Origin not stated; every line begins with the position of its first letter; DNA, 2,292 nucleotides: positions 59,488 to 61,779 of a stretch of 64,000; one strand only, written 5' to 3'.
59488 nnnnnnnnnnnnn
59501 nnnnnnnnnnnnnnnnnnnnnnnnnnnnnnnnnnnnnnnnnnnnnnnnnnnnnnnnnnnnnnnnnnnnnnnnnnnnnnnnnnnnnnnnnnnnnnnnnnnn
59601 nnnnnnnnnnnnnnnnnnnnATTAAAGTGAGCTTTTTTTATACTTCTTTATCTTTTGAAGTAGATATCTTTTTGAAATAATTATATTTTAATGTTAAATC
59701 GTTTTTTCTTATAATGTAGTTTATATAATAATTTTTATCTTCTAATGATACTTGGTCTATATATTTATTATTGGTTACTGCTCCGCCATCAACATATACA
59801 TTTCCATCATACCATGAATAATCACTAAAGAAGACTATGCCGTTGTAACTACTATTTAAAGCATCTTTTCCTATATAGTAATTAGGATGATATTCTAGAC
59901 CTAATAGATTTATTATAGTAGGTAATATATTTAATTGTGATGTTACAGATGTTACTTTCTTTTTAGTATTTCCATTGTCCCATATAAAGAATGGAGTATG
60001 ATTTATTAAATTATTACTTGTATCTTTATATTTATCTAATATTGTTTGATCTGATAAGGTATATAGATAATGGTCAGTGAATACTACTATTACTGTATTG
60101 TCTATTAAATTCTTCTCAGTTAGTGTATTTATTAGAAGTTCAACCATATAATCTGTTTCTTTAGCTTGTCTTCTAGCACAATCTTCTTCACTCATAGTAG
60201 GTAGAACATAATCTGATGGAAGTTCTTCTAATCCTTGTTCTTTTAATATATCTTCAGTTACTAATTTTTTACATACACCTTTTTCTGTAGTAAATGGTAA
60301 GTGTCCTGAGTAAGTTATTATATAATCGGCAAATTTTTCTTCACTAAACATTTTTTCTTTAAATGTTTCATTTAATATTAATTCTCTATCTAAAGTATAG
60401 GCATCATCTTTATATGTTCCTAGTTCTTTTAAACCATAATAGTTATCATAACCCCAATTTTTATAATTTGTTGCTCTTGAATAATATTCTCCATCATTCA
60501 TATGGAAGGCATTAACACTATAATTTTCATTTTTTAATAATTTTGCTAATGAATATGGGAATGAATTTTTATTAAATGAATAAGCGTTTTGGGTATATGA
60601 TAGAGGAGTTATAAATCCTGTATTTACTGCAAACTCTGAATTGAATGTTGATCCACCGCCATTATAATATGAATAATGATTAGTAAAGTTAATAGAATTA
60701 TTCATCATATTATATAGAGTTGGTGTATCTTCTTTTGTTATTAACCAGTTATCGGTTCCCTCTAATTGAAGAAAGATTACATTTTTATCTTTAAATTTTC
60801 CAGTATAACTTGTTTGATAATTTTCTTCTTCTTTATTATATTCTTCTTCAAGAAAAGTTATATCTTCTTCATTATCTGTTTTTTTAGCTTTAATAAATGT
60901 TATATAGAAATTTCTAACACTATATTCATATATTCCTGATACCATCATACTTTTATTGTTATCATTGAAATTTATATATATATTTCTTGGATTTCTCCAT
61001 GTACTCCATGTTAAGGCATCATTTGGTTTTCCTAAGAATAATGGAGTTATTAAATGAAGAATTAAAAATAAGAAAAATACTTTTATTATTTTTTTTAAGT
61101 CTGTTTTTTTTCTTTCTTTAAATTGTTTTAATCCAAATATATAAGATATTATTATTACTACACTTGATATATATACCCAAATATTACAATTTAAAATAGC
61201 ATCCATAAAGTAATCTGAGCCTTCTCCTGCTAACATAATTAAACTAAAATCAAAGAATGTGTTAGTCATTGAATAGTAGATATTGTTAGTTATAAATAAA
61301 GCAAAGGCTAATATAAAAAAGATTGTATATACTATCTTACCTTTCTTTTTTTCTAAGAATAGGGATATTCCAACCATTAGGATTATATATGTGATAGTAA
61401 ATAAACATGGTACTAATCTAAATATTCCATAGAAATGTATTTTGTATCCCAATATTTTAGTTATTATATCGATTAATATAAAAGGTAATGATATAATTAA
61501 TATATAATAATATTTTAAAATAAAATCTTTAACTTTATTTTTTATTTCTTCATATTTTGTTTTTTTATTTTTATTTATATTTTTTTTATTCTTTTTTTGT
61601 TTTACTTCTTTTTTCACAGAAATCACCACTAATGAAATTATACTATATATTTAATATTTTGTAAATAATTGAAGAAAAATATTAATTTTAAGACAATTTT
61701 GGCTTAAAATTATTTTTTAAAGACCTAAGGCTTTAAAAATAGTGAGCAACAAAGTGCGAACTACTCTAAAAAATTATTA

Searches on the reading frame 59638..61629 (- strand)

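Call 37: search_protein_families(library=pfam, proteins=[window:59638-61629:-], max_evalue=0.0001)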
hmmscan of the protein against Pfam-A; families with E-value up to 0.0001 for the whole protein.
window:59638-61629:- (663 aa): 2 families
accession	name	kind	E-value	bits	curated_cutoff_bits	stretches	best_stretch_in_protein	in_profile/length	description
PF00884.28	Sulfatase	-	1.4e-29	103.8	25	1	299-577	20-300/301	Sulfatase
PF01663.27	Phosphodiest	-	7.3e-05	23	23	0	485-538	184-239/342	Type I phosphodiesterase / nucleotide pyrophosphatase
